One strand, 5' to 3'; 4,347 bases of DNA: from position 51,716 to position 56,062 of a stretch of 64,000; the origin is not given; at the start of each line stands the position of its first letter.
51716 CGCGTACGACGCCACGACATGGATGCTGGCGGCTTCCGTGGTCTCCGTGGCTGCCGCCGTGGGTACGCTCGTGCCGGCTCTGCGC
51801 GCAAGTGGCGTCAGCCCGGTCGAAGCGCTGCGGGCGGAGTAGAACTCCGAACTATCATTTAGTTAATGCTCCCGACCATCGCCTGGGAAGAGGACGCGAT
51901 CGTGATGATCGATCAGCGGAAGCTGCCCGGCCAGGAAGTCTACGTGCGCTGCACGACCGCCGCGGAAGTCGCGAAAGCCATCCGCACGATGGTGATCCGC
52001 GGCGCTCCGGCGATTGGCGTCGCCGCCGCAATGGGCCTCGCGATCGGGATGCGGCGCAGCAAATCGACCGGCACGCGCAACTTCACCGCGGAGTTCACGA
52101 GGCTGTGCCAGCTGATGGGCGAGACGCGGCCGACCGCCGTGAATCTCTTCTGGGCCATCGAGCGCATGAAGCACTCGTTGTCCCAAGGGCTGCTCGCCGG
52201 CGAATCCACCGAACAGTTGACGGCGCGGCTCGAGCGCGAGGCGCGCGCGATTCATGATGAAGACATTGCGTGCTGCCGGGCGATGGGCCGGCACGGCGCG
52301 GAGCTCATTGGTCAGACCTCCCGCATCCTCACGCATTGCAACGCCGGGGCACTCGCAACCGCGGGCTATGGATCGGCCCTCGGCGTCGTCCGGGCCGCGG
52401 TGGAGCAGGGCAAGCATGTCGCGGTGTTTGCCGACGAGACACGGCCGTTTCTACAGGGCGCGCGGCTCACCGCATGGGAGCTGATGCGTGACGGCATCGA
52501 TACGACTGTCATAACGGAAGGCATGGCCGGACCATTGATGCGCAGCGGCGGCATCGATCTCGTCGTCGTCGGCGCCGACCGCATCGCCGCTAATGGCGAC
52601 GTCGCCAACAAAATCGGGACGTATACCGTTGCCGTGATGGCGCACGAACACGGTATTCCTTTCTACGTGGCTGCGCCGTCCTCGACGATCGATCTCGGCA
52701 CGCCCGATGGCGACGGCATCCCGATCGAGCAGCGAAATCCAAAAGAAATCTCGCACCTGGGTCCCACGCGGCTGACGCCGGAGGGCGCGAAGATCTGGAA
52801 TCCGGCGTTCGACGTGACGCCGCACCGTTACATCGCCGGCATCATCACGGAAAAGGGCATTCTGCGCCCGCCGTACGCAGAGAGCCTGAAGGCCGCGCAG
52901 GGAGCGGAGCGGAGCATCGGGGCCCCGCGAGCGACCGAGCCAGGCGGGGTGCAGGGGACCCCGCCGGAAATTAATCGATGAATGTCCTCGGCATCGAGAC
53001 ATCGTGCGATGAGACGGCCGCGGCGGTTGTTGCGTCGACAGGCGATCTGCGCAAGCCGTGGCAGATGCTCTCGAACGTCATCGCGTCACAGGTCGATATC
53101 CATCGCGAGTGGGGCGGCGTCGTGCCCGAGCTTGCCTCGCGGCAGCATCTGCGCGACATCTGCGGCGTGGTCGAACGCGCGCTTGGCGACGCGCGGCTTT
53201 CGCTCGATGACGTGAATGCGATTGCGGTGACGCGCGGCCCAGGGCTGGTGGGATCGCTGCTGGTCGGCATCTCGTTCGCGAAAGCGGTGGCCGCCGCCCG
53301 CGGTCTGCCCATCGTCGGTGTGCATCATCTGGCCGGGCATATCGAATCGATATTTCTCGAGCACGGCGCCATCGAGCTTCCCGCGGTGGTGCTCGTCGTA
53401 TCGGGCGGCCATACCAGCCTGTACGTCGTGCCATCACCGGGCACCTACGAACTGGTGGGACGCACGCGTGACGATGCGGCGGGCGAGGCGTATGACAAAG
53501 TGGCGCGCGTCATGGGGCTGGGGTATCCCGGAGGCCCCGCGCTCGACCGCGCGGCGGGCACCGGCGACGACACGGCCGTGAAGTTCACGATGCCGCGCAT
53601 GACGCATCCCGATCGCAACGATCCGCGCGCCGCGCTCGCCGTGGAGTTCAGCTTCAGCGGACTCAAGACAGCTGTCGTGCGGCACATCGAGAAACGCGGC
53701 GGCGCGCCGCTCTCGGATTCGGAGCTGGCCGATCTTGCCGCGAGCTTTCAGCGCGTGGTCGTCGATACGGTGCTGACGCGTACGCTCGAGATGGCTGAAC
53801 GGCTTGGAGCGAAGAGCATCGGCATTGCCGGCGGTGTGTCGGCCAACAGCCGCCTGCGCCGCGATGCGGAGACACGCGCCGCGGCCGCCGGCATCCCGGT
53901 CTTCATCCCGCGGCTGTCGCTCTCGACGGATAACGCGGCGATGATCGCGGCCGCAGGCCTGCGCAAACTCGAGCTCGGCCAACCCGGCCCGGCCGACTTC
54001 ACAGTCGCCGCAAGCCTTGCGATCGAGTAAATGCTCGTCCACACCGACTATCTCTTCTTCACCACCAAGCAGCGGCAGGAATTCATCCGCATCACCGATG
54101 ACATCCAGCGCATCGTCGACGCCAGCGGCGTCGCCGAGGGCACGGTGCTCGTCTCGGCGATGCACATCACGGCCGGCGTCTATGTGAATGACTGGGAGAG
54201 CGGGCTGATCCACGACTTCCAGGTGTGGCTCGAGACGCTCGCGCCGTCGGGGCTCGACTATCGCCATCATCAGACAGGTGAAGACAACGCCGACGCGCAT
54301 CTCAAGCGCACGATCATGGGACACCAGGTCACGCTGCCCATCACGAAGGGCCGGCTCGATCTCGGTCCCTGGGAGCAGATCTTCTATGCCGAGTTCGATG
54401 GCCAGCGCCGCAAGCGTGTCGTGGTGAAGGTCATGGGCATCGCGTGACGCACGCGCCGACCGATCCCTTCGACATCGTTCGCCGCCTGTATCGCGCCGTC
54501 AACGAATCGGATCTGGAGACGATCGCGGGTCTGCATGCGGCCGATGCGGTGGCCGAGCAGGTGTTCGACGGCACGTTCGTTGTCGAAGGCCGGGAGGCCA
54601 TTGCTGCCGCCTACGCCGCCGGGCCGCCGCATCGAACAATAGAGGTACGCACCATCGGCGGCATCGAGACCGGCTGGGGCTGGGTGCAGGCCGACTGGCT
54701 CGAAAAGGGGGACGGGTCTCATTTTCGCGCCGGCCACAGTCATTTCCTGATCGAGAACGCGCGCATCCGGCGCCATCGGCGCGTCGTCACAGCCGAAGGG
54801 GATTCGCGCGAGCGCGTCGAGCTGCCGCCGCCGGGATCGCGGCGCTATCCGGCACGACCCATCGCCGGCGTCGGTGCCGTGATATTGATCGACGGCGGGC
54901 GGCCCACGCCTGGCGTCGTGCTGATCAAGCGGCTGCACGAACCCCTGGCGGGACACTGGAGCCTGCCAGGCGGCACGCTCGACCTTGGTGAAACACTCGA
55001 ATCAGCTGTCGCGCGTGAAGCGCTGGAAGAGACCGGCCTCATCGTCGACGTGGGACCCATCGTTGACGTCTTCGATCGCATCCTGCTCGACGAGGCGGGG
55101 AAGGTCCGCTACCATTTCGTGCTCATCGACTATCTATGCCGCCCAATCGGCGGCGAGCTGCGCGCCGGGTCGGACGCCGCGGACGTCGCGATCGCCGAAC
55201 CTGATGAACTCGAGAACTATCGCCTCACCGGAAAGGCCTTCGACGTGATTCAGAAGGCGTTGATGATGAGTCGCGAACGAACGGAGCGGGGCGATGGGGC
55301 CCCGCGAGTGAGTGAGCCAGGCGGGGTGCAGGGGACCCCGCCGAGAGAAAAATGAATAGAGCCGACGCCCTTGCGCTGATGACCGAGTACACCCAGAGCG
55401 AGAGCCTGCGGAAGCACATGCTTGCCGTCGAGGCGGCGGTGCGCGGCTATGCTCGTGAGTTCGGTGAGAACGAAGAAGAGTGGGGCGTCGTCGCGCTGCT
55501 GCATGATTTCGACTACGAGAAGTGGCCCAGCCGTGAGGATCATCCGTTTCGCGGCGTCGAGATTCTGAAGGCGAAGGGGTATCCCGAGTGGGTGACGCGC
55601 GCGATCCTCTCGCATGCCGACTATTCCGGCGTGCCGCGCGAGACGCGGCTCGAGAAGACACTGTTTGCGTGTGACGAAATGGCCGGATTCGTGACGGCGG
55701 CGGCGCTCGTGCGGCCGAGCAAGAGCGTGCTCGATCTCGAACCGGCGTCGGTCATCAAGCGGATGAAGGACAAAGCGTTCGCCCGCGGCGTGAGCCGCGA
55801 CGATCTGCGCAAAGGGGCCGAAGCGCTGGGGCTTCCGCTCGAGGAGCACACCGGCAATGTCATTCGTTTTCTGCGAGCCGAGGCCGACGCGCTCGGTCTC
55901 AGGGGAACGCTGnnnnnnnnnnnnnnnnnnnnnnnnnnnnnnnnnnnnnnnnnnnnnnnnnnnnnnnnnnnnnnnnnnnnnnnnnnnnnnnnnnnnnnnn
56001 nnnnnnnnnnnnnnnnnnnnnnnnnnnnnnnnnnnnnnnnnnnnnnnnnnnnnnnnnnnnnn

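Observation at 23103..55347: Dispersed ~70-nt GC-rich element: four copies, all co-oriented with transcription and all in one reading frame at gene junctions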

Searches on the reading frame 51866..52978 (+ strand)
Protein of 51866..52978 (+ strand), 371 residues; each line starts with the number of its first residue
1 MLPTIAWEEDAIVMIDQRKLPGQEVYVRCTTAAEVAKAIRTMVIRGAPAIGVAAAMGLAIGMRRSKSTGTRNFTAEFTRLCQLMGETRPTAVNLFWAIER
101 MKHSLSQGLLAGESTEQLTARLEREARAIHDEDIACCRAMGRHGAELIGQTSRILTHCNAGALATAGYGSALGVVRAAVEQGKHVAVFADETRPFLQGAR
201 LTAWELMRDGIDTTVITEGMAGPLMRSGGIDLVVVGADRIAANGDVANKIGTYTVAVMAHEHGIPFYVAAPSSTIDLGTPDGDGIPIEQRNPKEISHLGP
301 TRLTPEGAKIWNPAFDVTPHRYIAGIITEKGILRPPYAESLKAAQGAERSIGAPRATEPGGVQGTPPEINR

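Call 37: find_homologous_proteins(query=window:51866-52978:+, max_evalue=1e-60)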
Query window:51866-52978:+ (371 aa): 8000 proteins with E <= 1e-60 among 8000 candidates; the best 120 are listed.
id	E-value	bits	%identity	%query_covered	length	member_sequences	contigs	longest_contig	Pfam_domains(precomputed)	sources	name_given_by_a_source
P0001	2.9e-207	706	89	96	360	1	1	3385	PF01008.24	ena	-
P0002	3.9e-207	705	91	93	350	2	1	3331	PF01008.24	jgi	jgi:methylthioribose-1-phosphate isomerase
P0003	8.3e-204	695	89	92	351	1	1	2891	PF01008.24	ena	-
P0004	1.2e-189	648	83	93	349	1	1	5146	PF01008.24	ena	-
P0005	4.4e-189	646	83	92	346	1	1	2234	PF01008.24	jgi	jgi:methylthioribose-1-phosphate isomerase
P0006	6.5e-189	646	82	93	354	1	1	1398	PF01008.24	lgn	-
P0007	1.1e-188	645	83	94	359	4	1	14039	PF01008.24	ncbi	ncbi:MAG TPA: S-methyl-5-thioribose-1-phosphate isomerase [Vicinamibacterales bacterium]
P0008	1.2e-188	645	82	92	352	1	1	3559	PF01008.24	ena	-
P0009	7.8e-188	642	81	93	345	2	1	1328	PF01008.24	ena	-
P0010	9.4e-188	642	81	93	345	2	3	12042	PF01008.24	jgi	-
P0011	2.0e-187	641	83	93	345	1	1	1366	PF01008.24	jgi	-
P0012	2.3e-187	640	83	93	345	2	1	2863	PF01008.24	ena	-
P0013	1.3e-186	638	81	93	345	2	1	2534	PF01008.24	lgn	-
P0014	2.5e-186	637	80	95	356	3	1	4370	PF01008.24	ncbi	-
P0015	5.2e-186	636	82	93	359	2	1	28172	PF01008.24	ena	-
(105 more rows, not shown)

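Call 38: find_encoding_contigs(protein=P0002, flank=2500, max_places=2)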
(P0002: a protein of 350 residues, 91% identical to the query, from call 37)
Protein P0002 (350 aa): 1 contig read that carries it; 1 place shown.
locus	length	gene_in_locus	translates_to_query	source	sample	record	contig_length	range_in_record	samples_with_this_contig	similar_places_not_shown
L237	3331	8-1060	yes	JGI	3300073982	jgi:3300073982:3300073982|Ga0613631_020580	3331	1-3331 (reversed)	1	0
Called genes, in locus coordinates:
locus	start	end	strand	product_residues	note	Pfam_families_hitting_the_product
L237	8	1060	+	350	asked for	PF01008:IF-2B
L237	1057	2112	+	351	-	PF00814:TsaD, PF22521:HypF_C_2 (weak)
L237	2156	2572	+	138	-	PF01894:YjbQ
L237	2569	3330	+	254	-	?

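Call 39: find_encoding_contigs(protein=P0001, flank=2500, max_places=2)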
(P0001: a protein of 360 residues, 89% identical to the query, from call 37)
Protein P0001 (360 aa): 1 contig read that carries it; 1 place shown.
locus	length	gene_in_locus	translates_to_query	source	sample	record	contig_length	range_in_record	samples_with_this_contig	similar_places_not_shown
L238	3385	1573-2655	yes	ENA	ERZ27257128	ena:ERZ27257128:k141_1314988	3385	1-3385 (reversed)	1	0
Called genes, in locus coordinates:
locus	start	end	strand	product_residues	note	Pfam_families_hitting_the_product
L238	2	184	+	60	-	?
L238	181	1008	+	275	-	PF01048:PNP_UDP_1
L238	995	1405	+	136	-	PF08211:dCMP_cyt_deam_2, PF00383:dCMP_cyt_deam_1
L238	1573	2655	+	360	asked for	PF01008:IF-2B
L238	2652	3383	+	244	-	?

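Call 40: find_encoding_contigs(protein=P0003, flank=2500, max_places=2)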
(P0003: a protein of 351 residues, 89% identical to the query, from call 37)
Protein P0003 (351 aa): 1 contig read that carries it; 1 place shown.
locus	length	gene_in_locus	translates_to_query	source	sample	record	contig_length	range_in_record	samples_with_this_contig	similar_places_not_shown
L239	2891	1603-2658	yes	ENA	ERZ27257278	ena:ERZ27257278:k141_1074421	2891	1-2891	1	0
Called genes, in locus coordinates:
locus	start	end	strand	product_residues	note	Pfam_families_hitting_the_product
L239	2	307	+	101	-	?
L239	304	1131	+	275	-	PF01048:PNP_UDP_1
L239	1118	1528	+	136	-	PF08211:dCMP_cyt_deam_2, PF00383:dCMP_cyt_deam_1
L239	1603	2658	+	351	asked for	PF01008:IF-2B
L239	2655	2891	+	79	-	?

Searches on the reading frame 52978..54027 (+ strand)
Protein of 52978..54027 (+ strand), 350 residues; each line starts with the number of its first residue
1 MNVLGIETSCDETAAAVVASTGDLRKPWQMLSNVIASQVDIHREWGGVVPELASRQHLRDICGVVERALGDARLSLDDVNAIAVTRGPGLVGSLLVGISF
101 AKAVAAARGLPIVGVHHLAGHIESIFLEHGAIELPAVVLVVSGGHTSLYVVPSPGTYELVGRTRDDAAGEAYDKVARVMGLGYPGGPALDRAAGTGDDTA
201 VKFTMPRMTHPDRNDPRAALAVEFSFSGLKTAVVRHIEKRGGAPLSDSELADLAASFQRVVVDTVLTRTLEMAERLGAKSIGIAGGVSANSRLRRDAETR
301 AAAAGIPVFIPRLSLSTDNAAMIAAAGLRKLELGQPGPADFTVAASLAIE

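Call 64: search_protein_families(library=pfam, proteins=[window:52978-54027:+])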
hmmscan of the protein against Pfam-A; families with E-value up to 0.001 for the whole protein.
window:52978-54027:+ (350 aa): 3 families
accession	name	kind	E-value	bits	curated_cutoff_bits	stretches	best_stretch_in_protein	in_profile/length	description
PF00814.31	TsaD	-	1.2e-89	301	24.8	1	30-324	2-263/264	tRNA N6-adenosine threonylcarbamoyltransferase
PF22521.2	HypF_C_2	-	6.2e-06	26.6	27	1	247-314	163-230/241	Carbamoyltransferase, Kae1-like Domain, second subdomain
PF02543.21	Carbam_trans_N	-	0.00071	19.5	24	0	248-291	274-314/346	Carbamoyltransferase N-terminus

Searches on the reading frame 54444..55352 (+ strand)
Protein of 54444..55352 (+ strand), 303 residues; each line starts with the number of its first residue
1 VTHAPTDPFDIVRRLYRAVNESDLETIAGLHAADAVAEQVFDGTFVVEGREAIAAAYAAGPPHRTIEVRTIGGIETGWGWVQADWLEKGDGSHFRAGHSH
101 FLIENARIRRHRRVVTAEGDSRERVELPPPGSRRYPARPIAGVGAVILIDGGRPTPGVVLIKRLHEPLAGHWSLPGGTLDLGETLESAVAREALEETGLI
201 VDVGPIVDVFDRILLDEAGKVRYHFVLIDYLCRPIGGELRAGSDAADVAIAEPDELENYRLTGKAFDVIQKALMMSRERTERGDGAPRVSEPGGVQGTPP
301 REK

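Call 64: search_protein_families(library=pfam, proteins=[window:54444-55352:+])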
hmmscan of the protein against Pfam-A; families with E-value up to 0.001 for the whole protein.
window:54444-55352:+ (303 aa): 2 families
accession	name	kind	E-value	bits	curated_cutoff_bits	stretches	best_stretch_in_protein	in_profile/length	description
PF00293.34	NUDIX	-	2.6e-15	57.1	21.1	1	141-259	4-121/134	NUDIX domain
PF12680.13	SnoaL_2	-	1.3e-09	39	27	1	12-111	1-102/102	SnoaL-like domain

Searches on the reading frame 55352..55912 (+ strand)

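Call 64: search_protein_families(library=pfam, proteins=[window:55352-55912:+])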
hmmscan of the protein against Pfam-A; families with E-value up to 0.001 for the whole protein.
window:55352-55912:+ (187 aa): 1 family
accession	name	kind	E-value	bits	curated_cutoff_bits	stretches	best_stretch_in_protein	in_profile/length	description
PF01966.28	HD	-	9.1e-09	36.1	22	1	21-108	3-111/116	HD domain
